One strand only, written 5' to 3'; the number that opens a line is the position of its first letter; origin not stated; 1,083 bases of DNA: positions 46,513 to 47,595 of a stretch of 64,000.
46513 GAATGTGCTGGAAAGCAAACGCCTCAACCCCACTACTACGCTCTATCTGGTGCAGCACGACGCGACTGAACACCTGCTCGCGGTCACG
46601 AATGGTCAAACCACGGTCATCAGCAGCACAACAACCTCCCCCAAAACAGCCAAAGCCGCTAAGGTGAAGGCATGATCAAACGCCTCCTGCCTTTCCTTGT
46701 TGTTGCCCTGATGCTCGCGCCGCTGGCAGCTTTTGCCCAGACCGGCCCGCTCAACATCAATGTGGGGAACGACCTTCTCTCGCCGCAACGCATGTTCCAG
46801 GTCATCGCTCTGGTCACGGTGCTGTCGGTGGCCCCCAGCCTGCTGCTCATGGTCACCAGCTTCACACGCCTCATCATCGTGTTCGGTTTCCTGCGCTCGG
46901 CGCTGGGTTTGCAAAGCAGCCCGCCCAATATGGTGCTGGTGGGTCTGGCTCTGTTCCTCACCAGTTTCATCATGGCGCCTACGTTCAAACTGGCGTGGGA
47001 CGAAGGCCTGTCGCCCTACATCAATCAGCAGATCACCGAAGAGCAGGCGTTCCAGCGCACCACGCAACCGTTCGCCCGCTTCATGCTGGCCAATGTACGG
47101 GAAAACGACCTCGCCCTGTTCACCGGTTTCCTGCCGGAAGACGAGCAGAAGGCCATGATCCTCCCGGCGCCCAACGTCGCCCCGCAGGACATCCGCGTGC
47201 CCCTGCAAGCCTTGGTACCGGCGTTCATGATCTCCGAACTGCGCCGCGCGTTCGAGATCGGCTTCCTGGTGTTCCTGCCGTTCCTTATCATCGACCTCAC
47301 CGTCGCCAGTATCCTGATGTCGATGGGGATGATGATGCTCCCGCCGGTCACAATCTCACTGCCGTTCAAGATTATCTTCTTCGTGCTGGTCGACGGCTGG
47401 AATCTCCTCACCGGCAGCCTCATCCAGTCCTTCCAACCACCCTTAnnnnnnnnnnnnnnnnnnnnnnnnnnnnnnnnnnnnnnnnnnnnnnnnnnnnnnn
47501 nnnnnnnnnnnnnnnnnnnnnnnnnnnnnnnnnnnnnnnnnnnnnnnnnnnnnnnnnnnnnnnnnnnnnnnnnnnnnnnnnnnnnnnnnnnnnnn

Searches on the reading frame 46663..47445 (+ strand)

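Call 90: search_protein_families(library=pfam, proteins=[window:46663-47445:+], max_evalue=0.001)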
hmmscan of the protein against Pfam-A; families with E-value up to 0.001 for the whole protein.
window:46663-47445:+ (261 aa): 1 family
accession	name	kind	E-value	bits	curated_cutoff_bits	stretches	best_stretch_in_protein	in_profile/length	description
PF00813.25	FliP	-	1.6e-77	260.3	26.9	1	50-253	1-191/191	FliP family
